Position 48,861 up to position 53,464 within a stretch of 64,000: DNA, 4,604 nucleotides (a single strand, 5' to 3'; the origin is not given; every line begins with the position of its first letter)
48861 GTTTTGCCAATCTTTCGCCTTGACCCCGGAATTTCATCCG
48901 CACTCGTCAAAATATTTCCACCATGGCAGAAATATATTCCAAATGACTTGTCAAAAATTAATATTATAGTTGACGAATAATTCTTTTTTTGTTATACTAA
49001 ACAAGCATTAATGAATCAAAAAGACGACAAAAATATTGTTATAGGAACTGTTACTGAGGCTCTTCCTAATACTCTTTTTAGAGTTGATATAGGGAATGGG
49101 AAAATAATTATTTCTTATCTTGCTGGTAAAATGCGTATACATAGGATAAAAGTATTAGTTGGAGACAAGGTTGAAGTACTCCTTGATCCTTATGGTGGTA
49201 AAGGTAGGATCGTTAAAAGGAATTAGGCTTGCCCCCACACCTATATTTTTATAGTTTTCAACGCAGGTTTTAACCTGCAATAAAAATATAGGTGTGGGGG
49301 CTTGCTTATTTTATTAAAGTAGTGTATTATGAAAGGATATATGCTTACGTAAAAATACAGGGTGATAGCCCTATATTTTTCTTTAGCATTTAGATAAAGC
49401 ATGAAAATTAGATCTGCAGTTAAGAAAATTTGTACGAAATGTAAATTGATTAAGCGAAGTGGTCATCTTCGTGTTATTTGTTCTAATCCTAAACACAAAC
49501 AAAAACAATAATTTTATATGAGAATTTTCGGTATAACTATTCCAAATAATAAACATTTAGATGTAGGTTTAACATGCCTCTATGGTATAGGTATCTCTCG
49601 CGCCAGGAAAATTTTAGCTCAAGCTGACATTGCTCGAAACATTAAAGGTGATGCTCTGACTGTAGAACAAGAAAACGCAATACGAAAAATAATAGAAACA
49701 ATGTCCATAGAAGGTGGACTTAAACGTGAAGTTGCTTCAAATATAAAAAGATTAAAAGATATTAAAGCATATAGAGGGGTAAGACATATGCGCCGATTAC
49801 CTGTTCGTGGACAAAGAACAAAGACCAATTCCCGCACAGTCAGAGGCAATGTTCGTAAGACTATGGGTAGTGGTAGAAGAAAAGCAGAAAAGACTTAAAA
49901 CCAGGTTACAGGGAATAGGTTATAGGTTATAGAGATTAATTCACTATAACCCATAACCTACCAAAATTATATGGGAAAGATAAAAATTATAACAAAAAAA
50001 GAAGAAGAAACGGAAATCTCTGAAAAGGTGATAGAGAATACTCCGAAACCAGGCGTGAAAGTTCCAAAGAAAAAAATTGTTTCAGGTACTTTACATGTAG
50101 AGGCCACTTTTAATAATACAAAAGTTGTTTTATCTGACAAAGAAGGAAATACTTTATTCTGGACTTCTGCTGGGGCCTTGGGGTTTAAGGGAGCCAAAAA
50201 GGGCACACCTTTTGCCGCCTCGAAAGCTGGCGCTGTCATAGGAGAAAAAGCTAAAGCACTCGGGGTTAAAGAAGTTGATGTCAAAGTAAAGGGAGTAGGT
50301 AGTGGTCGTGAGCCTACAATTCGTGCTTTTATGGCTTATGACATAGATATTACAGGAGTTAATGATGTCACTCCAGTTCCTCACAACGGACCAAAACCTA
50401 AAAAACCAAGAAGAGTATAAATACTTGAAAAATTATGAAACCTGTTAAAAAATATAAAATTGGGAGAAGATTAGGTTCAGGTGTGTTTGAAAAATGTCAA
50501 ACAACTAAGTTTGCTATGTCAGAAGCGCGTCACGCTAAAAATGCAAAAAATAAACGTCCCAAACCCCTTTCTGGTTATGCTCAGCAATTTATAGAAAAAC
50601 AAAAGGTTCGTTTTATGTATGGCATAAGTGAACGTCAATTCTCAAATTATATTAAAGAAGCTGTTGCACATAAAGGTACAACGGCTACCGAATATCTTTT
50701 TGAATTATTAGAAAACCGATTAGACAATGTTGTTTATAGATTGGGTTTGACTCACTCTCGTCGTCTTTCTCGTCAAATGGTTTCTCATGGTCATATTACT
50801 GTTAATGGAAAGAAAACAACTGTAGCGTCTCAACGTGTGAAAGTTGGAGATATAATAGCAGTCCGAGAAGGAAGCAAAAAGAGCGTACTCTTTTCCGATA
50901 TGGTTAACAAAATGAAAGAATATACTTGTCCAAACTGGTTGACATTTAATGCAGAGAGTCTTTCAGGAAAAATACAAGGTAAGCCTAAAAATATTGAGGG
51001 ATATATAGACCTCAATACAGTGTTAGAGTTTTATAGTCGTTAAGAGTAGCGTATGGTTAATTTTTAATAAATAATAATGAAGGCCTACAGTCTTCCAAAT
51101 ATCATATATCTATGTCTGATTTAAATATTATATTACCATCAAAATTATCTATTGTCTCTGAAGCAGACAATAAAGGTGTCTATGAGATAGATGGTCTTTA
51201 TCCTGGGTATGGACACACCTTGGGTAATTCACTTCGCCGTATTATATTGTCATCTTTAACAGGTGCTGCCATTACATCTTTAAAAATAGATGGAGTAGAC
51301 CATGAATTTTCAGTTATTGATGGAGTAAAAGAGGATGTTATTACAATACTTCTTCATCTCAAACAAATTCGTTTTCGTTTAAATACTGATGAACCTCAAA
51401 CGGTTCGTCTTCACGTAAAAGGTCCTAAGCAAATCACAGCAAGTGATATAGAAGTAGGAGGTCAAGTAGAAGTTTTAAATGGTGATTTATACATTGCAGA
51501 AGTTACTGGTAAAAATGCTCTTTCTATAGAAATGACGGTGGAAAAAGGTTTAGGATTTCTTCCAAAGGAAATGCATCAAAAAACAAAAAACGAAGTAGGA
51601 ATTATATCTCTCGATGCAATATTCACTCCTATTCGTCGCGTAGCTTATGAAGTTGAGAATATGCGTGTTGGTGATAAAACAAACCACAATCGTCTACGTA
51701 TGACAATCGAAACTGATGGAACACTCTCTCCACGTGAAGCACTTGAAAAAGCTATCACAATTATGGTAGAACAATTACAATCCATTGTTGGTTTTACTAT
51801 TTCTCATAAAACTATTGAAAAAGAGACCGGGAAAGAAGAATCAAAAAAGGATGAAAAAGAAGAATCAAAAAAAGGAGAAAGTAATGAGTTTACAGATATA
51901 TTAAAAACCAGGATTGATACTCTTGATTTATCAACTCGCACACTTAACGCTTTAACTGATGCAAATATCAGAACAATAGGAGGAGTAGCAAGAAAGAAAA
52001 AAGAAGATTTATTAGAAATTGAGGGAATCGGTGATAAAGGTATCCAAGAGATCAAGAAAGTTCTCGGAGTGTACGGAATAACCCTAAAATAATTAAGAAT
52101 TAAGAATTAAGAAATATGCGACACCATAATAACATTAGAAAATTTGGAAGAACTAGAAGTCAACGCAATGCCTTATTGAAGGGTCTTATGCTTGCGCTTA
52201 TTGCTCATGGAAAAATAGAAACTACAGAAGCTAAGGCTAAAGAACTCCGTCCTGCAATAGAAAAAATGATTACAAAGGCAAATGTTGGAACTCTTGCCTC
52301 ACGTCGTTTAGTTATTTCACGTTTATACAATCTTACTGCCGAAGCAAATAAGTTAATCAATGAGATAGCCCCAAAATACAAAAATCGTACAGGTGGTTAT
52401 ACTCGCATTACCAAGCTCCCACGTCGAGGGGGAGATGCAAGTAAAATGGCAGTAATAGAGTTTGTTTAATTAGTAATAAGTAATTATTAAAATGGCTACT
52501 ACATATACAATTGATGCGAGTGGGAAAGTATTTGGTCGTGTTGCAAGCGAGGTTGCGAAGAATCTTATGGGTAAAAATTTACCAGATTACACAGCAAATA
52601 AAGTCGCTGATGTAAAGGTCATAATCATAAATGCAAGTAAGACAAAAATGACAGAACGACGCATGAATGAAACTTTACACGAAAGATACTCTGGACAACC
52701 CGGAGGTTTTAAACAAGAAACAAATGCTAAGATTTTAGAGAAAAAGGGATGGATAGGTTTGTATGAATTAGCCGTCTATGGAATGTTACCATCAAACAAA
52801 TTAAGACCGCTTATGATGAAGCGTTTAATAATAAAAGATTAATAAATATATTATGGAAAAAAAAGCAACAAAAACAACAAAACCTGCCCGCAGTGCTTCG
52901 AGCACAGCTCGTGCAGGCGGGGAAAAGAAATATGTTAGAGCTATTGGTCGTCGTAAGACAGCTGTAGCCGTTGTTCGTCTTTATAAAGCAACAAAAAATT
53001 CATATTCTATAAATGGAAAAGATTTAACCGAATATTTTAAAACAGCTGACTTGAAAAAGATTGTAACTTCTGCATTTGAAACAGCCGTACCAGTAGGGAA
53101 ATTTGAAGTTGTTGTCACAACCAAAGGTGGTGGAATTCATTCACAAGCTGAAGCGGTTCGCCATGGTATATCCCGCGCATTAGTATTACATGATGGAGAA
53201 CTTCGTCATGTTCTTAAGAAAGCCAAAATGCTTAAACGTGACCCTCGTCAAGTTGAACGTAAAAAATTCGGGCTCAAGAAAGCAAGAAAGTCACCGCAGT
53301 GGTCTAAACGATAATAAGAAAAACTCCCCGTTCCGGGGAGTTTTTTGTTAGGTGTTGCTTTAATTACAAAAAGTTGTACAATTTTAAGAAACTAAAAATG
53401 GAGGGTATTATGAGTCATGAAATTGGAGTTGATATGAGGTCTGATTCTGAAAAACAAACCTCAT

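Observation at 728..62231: Extended -10 box TGnTATAAT positioned 6-9 nt upstream of start codons at 15 or more genes: pervasive leaderless mRNAs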

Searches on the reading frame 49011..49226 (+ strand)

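Call 66: search_protein_families(library=pfam, proteins=[window:49011-49226:+])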
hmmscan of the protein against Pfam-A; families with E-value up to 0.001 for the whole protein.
window:49011-49226:+ (71 aa): 2 families
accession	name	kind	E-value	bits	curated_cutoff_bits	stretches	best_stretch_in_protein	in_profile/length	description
PF01176.25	eIF-1a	-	6.7e-18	64.5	30.2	1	10-70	3-64/64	Translation initiation factor 1A / IF-1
PF16745.11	RsgA_N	-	0.00034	20.8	27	1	23-58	12-46/54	RsgA N-terminal domain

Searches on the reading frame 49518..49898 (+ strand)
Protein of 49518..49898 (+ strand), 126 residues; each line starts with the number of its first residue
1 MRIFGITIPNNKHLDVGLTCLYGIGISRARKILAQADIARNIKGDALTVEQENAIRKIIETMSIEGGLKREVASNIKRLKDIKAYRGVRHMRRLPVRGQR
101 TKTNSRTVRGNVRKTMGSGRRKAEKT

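Call 66: search_protein_families(library=pfam, proteins=[window:49518-49898:+])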
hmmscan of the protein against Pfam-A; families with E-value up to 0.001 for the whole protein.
window:49518-49898:+ (126 aa): 1 family
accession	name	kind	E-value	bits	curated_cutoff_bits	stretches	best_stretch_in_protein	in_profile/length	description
PF00416.27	Ribosomal_S13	-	1.1e-25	90.9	31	1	2-107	1-128/128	Ribosomal protein S13/S18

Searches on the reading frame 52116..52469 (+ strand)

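Call 66: search_protein_families(library=pfam, proteins=[window:52116-52469:+])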
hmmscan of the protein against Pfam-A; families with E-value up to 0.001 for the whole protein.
window:52116-52469:+ (117 aa): 1 family
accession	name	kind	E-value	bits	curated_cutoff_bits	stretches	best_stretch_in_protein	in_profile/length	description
PF01196.24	Ribosomal_L17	-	1e-33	116.5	27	1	20-117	1-97/97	Ribosomal protein L17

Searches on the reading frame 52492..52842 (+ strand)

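Call 66: search_protein_families(library=pfam, proteins=[window:52492-52842:+])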
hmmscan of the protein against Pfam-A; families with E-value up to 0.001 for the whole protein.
window:52492-52842:+ (116 aa): 1 family
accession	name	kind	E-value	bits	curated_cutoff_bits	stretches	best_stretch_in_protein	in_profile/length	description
PF00572.24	Ribosomal_L13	-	1.6e-27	96.4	23.8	1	3-113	2-111/119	Ribosomal protein L13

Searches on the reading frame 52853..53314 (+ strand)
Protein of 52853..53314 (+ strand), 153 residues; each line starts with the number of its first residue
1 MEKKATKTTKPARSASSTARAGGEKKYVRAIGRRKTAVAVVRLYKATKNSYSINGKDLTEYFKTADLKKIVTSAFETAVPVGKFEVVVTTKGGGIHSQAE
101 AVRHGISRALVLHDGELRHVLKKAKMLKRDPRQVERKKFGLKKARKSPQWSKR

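Call 66: search_protein_families(library=pfam, proteins=[window:52853-53314:+])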
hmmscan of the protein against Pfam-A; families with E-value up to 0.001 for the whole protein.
window:52853-53314:+ (153 aa): 1 family
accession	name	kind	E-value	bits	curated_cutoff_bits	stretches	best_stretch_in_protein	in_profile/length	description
PF00380.25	Ribosomal_S9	-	2.9e-40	137.9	22.5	1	32-153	1-121/121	Ribosomal protein S9/S16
